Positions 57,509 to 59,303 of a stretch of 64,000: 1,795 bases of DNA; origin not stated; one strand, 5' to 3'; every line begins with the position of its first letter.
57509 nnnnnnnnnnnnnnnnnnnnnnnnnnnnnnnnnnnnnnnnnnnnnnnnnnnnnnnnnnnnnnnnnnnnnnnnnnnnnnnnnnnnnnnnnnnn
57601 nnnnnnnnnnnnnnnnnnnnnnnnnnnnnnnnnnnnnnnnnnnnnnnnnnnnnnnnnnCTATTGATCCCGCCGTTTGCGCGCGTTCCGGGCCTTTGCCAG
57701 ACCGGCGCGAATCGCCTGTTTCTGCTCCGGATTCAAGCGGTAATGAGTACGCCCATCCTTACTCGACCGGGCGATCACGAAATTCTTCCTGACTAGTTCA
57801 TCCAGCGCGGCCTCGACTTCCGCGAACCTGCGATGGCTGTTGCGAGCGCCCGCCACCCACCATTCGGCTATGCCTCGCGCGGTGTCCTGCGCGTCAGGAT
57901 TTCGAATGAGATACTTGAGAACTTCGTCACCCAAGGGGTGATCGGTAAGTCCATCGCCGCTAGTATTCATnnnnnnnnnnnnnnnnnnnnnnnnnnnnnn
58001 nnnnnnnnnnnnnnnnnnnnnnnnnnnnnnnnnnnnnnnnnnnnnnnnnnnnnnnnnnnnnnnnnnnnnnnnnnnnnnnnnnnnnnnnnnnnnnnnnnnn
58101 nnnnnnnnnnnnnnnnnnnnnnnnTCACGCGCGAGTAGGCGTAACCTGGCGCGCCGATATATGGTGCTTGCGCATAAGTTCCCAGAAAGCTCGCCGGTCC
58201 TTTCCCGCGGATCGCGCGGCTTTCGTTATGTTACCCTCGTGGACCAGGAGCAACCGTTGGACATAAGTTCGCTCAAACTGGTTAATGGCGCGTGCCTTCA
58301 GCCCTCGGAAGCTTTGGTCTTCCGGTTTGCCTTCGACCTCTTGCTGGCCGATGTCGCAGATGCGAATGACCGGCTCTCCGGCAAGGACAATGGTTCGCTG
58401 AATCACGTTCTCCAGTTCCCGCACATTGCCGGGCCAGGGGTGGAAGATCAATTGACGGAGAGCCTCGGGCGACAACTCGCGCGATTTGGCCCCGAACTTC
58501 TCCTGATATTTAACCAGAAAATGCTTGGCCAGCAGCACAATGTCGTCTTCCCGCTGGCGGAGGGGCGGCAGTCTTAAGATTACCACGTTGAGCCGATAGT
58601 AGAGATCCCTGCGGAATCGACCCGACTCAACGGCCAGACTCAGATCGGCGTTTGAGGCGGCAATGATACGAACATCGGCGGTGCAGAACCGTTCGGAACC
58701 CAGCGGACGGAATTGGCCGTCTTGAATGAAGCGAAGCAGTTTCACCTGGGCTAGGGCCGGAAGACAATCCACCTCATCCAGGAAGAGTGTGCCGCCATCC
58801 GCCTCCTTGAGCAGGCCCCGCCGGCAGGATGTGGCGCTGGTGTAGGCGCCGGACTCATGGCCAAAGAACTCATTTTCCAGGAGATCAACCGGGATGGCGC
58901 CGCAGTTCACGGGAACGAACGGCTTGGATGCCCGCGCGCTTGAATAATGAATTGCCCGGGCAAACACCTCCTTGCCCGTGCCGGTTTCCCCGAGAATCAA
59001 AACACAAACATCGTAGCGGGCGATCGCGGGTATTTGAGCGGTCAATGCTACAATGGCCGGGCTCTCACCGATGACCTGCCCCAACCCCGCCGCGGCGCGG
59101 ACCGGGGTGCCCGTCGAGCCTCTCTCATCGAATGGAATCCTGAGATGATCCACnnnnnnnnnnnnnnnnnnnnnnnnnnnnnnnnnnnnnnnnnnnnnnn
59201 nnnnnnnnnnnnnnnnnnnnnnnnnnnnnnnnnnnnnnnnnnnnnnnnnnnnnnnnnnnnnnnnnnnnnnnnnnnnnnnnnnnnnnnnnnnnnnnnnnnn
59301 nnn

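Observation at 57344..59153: CIS operon appears wired to sigma-54: orphan enhancer-binding protein plus two -24/-12 promoter candidates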

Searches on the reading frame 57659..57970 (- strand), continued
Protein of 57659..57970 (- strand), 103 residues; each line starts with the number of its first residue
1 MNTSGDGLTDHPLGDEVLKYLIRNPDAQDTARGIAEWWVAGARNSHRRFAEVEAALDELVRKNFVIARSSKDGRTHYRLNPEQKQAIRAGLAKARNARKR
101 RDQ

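Call 46: search_protein_families(library=ncbifam, proteins=[window:57659-57970:-, L011:4235-5662:+], max_evalue=0.01)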
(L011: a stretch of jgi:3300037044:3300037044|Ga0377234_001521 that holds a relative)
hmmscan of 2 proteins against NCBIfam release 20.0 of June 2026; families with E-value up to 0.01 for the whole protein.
window:57659-57970:- (103 aa): 0 families

L011:4235-5662:+ (475 aa): 28 families (the best 25 are shown)
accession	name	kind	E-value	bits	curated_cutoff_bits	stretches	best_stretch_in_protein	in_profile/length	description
TIGR02915.1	PEP_resp_reg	equivalog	1.8e-95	320.4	502.6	1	54-460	34-444/445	PEP-CTERM-box response regulator transcription factor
TIGR01817.1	nifA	equivalog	2.6e-92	310.3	528.85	1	138-411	181-452/534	nif-specific transcriptional activator NifA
NF008469.0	PRK11361.1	equivalog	4.4e-91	305.9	714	1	111-461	98-457/461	acetoacetate metabolism transcriptional regulator AtoC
TIGR01818.1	ntrC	equivalog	8.2e-90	301.8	558.6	1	76-437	57-418/463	nitrogen regulation protein NR(I)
NF011695.0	PRK15115.1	equivalog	8.3e-89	298.4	763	1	111-461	100-439/445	two-component system response regulator GlrR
NF038308.1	RNA_repair_RtcR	equivalog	5.1e-86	289.6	650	1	138-401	165-437/530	RNA repair transcriptional activator RtcR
NF003451.0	PRK05022.1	equivalog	2.1e-84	284.1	476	1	139-460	176-510/512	nitric oxide reductase transcriptional regulator NorR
NF041552.1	TF_PrdR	equivalog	3e-84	283.4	795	1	153-458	267-576/577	sigma-54 dependent transcriptional regulator PrdR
NF007689.0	PRK10365.1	equivalog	1.9e-83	280.7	760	1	107-451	95-435/441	sigma-54-dependent response regulator transcription factor ZraR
NF050807.1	TransRegFlbDCaul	equivalog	1.3e-79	268.1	750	1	77-422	58-402/454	sigma-54-dependent transcriptional regulator FlbD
NF041946.1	LuxO_transreg_Vib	equivalog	6.1e-78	262.7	800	1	82-393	61-373/463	quorum-sensing sigma-54 dependent transcriptional regulator LuxO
TIGR02974.1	phageshock_pspF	equivalog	7e-77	258.9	443.55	1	155-385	1-232/336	phage shock protein operon transcriptional activator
TIGR02329.1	propionate_PrpR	equivalog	2.3e-76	257.5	499.2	1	135-455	194-524/526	propionate catabolism operon regulatory protein PrpR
NF011953.0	PRK15424.1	equivalog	4.5e-74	250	703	1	139-457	205-533/538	propionate catabolism operon regulatory protein PrpR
NF051870.1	NAssimRespRegNtrX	equivalog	2e-73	247.8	600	1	56-453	41-445/452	nitrogen assimilation response regulator NtrX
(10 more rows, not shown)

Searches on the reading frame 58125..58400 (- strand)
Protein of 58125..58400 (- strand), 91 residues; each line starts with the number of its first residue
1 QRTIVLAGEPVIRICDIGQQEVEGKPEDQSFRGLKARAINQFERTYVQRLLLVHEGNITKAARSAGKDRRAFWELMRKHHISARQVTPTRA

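Call 32: search_protein_families(library=pfam, proteins=[window:58125-58400:-], max_evalue=10)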
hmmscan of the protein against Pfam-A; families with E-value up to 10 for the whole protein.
window:58125-58400:- (91 aa): 4 families
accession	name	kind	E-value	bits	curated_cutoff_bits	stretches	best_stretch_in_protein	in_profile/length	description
PF02954.25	HTH_8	-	0.0014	18.7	22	1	40-78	3-41/42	Bacterial regulatory protein, Fis family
PF03713.19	DUF305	-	0.027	15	27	1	21-61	77-117/151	Domain of unknown function (DUF305)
PF03683.19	UPF0175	-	0.056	13.6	27.9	1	60-87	38-65/75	Uncharacterised protein family (UPF0175)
PF16678.12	UBA_HOIP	-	0.14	12.5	22.4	1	37-79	68-111/152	HOIP UBA domain pair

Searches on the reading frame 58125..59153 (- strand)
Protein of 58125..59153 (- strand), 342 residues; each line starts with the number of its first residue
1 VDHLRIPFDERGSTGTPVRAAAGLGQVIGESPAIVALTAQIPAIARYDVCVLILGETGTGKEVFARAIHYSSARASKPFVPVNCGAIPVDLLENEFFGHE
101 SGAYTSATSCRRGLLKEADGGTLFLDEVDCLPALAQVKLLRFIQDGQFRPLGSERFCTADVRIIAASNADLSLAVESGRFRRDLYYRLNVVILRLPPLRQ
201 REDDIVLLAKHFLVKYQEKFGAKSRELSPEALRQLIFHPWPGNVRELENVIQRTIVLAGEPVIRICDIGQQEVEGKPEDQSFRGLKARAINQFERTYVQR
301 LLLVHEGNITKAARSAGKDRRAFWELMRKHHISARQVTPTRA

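Call 3: search_protein_families(library=pfam, proteins=[window:58125-59153:-], max_evalue=0.01)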
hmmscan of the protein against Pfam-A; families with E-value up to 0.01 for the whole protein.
window:58125-59153:- (342 aa): 5 families
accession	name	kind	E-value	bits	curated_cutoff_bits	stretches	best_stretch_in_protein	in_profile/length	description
PF00158.32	Sigma54_activat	-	1.8e-63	213.7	20.2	1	27-193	1-167/168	Sigma-54 interaction domain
PF25601.1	AAA_lid_14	-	5.8e-23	81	27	1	199-279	1-81/87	AAA+ ATPase lid domain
PF14532.12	Sigma54_activ_2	-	1.4e-22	80.9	25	1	28-198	1-138/138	Sigma-54 interaction domain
PF07728.20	AAA_5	-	4e-05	24.1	22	1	51-169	2-123/139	AAA domain (dynein-related subfamily)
PF00004.35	AAA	-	0.0037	18.1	21.2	1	51-184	1-127/131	ATPase family associated with various cellular activities (AAA)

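Call 10: find_encoding_contigs(protein=window:58125-59153:-, flank=10000, max_places=6)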
Protein window:58125-59153:- (342 aa): 5 contigs read that carry it; 4 places shown.
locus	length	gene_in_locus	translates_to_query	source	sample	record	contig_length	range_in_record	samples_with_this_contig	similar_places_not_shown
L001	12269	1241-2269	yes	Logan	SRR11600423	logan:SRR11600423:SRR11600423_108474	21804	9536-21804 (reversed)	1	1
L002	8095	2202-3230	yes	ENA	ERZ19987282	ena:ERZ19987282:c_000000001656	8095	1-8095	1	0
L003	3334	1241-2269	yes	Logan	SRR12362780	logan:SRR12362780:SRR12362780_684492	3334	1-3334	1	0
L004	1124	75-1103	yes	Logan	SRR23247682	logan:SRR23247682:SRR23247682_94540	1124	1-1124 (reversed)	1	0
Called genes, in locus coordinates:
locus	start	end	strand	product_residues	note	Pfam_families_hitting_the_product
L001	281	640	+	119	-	-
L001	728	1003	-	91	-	-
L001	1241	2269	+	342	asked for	PF00158:Sigma54_activat, PF14532:Sigma54_activ_2, PF25601:AAA_lid_14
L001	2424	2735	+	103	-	-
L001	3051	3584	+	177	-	PF02357:NusG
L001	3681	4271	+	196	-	PF14065:Pvc16_N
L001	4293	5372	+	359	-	PF13620:CarboxypepD_reg (faint)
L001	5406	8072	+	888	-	PF04984:Phage_sheath_1, PF17482:Phage_sheath_1C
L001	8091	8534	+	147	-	PF06841:Phage_T4_gp19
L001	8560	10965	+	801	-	PF04984:Phage_sheath_1, PF17482:Phage_sheath_1C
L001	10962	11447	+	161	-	PF06841:Phage_T4_gp19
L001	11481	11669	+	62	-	-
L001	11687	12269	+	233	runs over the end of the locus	PF19266:CIS_tube, PF01476:LysM (weak)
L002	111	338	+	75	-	-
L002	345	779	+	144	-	PF01850:PIN (weak)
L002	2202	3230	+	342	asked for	PF00158:Sigma54_activat, PF14532:Sigma54_activ_2, PF25601:AAA_lid_14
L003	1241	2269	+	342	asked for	PF00158:Sigma54_activat, PF14532:Sigma54_activ_2, PF25601:AAA_lid_14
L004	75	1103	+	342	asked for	PF00158:Sigma54_activat, PF14532:Sigma54_activ_2, PF25601:AAA_lid_14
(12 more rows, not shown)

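Call 46: search_protein_families(library=ncbifam, proteins=[window:58125-59153:-], max_evalue=0.01)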
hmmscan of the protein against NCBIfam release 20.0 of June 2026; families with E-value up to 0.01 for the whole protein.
window:58125-59153:- (342 aa): 29 families (the best 25 are shown)
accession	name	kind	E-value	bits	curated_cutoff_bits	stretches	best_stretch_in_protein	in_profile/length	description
NF011695.0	PRK15115.1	equivalog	5.3e-94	315.5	763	1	25-335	135-441/445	two-component system response regulator GlrR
TIGR01817.1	nifA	equivalog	1.5e-91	307.8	528.85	1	25-274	196-444/534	nif-specific transcriptional activator NifA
NF003451.0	PRK05022.1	equivalog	2.3e-91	307.1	476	1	23-331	188-509/512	nitric oxide reductase transcriptional regulator NorR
TIGR02915.1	PEP_resp_reg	equivalog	7.6e-90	301.9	502.6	1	23-332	137-444/445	PEP-CTERM-box response regulator transcription factor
NF008469.0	PRK11361.1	equivalog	1.6e-88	297.4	714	1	24-330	142-454/461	acetoacetate metabolism transcriptional regulator AtoC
TIGR01818.1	ntrC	equivalog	1.7e-86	290.9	558.6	1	23-310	132-419/463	nitrogen regulation protein NR(I)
NF038308.1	RNA_repair_RtcR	equivalog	2.5e-86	290.6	650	1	25-282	180-446/530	RNA repair transcriptional activator RtcR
NF041552.1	TF_PrdR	equivalog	7.6e-86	288.7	795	1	24-315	266-561/577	sigma-54 dependent transcriptional regulator PrdR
NF050807.1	TransRegFlbDCaul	equivalog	2.2e-81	274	750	1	28-292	121-385/454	sigma-54-dependent transcriptional regulator FlbD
NF007689.0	PRK10365.1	equivalog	2e-78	264.2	760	1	16-321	131-433/441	sigma-54-dependent response regulator transcription factor ZraR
TIGR02974.1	phageshock_pspF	equivalog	3.3e-76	256.7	443.55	1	27-263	1-238/336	phage shock protein operon transcriptional activator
NF011958.0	PRK15429.1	equivalog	1e-73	249.1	830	1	22-265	376-619/692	formate hydrogenlyase transcriptional activator FlhA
NF041906.1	V4R_TF_MobR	exception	1.5e-73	248.2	999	1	26-323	233-537/544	phenol degradation transcriptional regulator MobR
NF051870.1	NAssimRespRegNtrX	equivalog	2.9e-72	244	600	1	26-324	140-444/452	nitrogen assimilation response regulator NtrX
TIGR02329.1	propionate_PrpR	equivalog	5.2e-72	243.2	499.2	1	17-328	204-525/526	propionate catabolism operon regulatory protein PrpR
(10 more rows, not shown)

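Call 61: find_homologous_proteins(query=window:58125-59153:-, max_evalue=1e-60)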
Query window:58125-59153:- (342 aa): 7523 proteins with E <= 1e-60 among 8000 candidates; the best 120 are listed.
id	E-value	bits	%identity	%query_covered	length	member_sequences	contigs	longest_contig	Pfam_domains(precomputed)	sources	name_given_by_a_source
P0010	1.1e-224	763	100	100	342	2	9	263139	PF00158.33,PF25601.2,PF14532.13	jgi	jgi:DNA-binding NtrC family response regulator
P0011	1.9e-181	621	86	95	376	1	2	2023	PF00158.33,PF25601.2,PF14532.13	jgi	-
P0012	2.8e-157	541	74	94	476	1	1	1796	PF00158.33,PF25601.2,PF14532.13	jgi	jgi:two-component system response regulator GlrR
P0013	8.9e-151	520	71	95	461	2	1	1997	PF00158.33,PF25601.2,PF14532.13,PF07728.21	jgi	jgi:two-component system response regulator GlrR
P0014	5.5e-150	517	71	95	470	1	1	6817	PF00158.33,PF25601.2,PF14532.13,PF07728.21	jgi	jgi:two-component system, NtrC family, response regulator GlrR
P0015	8.2e-150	517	70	97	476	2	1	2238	PF00158.33,PF25601.2,PF14532.13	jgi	jgi:two-component system response regulator GlrR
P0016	1.4e-149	516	72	94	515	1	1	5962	PF00158.33,PF25601.2,PF14532.13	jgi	jgi:two-component system, NtrC family, response regulator GlrR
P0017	1.5e-149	516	71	93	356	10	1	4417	PF00158.33,PF25601.2,PF14532.13,PF07728.21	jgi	-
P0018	1.7e-149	515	70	97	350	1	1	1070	PF00158.33,PF25601.2,PF14532.13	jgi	-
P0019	2.6e-149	515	70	95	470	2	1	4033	PF00158.33,PF25601.2,PF14532.13,PF07728.21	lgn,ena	-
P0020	4.2e-149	514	70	96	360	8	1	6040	PF00158.33,PF25601.2,PF14532.13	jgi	jgi:DNA-binding NtrC family response regulator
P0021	5.0e-149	514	68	97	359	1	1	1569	PF00158.33,PF25601.2,PF14532.13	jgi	jgi:two-component system response regulator GlrR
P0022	2.4e-148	512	70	96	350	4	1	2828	PF00158.33,PF25601.2,PF14532.13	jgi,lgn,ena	-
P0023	5.7e-148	510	71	93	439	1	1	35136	PF00158.33,PF25601.2,PF14532.13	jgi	jgi:DNA-binding NtrC family response regulator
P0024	6.5e-148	510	70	96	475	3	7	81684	PF00158.33,PF25601.2,PF14532.13,PF07728.21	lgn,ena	-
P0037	1.7e-146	506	70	95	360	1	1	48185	PF00158.33,PF25601.2,PF14532.13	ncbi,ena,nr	ncbi:MAG: sigma 54-interacting transcriptional regulator [Verrucomicrobia bacterium]|nr:sigma 54-int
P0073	6.4e-143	494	67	95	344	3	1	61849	PF00158.33,PF25601.2,PF14532.13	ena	-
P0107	4.8e-138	478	67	93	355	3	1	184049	PF00158.33,PF25601.2,PF14532.13,PF07728.21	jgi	jgi:DNA-binding NtrC family response regulator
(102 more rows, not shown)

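Call 62: find_encoding_contigs(protein=P0037, flank=7000, max_places=2)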
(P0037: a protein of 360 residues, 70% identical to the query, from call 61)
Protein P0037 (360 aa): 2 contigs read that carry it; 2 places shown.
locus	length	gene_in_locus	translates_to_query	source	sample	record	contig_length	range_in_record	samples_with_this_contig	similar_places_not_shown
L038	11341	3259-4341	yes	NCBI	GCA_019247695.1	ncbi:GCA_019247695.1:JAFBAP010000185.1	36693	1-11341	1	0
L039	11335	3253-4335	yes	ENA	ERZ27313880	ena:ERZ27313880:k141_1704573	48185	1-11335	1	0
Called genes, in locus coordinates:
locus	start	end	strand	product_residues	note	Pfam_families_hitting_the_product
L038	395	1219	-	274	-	PF09370:PEP_hydrolase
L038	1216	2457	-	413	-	PF06792:UPF0261, PF23189:UPF0261_C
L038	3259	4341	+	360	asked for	PF00158:Sigma54_activat, PF14532:Sigma54_activ_2, PF25601:AAA_lid_14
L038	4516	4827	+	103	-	-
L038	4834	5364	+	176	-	PF02357:NusG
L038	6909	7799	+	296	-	PF04984:Phage_sheath_1, PF17482:Phage_sheath_1C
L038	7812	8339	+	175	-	PF06841:Phage_T4_gp19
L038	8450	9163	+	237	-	-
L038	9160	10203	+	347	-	-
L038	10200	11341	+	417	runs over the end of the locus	PF14065:Pvc16_N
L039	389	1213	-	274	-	PF09370:PEP_hydrolase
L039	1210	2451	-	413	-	PF06792:UPF0261, PF23189:UPF0261_C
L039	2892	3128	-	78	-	-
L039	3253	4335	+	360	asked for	PF00158:Sigma54_activat, PF14532:Sigma54_activ_2, PF25601:AAA_lid_14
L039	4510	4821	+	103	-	-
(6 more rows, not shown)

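Call 63: find_encoding_contigs(protein=P0073, flank=7000, max_places=2)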
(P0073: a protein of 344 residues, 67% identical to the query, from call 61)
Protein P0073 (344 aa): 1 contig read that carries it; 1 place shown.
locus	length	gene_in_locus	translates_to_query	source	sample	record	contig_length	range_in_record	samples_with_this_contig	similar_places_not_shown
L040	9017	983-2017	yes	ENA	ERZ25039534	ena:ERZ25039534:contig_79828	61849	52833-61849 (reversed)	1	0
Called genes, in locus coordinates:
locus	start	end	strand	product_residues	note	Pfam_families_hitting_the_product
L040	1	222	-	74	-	?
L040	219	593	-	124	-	-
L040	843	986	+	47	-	-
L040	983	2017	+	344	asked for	PF00158:Sigma54_activat, PF14532:Sigma54_activ_2, PF25601:AAA_lid_14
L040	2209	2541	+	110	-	-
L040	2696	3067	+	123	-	-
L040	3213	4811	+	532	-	-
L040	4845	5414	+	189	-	PF14065:Pvc16_N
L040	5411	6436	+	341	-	-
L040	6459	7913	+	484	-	PF04984:Phage_sheath_1, PF17482:Phage_sheath_1C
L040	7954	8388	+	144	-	PF06841:Phage_T4_gp19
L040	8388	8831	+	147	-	PF06841:Phage_T4_gp19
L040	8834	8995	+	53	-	PF19265:DUF5908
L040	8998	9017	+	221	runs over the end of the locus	PF19266:CIS_tube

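Call 64: find_encoding_contigs(protein=P0107, flank=7000, max_places=2)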
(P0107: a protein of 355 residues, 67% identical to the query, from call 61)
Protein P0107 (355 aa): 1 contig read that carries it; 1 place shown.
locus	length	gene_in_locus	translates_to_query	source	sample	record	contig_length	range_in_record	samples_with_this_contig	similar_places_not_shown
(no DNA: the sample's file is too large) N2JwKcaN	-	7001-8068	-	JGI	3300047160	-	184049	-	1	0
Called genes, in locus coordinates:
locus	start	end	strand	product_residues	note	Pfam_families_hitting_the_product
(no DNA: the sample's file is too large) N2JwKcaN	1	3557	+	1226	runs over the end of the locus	PF00176:SNF2-rel_dom, PF00271:Helicase_C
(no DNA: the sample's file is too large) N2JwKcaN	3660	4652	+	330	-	PF01075:Glyco_transf_9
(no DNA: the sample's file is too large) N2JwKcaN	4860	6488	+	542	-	PF07679:I-set (weak), PF13927:Ig_3 (weak)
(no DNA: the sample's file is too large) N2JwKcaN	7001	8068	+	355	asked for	PF00158:Sigma54_activat, PF14532:Sigma54_activ_2, PF07728:AAA_5 (weak), PF25601:AAA_lid_14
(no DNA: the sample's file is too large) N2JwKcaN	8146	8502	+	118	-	-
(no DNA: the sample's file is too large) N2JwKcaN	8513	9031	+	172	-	PF02357:NusG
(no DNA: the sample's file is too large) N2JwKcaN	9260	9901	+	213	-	-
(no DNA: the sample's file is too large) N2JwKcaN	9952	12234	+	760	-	PF22977:WHD, PF05496:RuvB_N (faint), PF00004:AAA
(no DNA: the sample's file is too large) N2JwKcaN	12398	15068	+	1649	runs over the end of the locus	PF13699:eCIS_core, PF01442:Apolipoprotein (faint)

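Call 65: find_encoding_contigs(protein=P0024, flank=7000, max_places=2)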
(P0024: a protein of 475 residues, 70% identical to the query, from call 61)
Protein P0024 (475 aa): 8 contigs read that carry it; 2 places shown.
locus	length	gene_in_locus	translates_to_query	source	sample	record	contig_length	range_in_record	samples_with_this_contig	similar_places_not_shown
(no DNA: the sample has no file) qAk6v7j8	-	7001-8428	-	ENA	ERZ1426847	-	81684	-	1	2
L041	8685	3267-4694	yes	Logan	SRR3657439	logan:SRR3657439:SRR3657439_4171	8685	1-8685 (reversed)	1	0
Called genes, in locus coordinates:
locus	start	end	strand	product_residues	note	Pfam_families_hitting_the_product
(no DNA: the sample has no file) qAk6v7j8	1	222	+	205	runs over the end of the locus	PF13689:DUF4154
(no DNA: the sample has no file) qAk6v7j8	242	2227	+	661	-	PF17152:CHASE8, PF00672:HAMP, PF08447:PAS_3, PF02518:HATPase_c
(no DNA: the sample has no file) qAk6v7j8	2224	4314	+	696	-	PF00072:Response_reg (weak), PF00512:HisKA, PF02518:HATPase_c, PF00072:Response_reg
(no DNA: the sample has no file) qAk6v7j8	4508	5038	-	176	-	-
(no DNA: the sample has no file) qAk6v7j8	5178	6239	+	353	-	PF13280:WYL, PF25583:WCX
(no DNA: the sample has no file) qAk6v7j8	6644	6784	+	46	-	-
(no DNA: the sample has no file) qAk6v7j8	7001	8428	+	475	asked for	PF00158:Sigma54_activat, PF14532:Sigma54_activ_2, PF07728:AAA_5 (weak), PF25601:AAA_lid_14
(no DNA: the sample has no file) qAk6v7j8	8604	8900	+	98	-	-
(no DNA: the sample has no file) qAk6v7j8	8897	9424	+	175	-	PF02357:NusG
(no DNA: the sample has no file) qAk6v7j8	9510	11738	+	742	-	PF22977:WHD, PF05496:RuvB_N (faint), PF00004:AAA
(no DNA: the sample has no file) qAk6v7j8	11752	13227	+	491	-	PF13699:eCIS_core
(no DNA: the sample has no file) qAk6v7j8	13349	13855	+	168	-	-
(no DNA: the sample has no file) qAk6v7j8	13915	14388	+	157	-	-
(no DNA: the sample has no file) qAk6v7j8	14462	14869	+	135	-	-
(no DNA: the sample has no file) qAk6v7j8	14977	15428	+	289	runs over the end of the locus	PF14065:Pvc16_N, PF13620:CarboxypepD_reg, PF13715:CarbopepD_reg_2 (weak)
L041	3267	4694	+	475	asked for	PF00158:Sigma54_activat, PF14532:Sigma54_activ_2, PF07728:AAA_5 (weak), PF25601:AAA_lid_14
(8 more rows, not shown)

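Call 69: find_encoding_contigs(protein=P0011, flank=3000, max_places=3)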
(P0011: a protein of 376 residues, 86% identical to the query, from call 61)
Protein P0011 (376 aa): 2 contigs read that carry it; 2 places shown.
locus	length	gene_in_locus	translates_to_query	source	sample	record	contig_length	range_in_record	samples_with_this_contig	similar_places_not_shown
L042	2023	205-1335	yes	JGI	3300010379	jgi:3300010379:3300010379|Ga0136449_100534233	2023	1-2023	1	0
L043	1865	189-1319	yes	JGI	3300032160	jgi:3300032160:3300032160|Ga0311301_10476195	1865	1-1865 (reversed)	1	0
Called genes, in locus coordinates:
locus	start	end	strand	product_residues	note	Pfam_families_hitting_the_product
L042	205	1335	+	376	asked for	PF00158:Sigma54_activat, PF14532:Sigma54_activ_2, PF25601:AAA_lid_14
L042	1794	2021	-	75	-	?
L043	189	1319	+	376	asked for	PF00158:Sigma54_activat, PF14532:Sigma54_activ_2, PF25601:AAA_lid_14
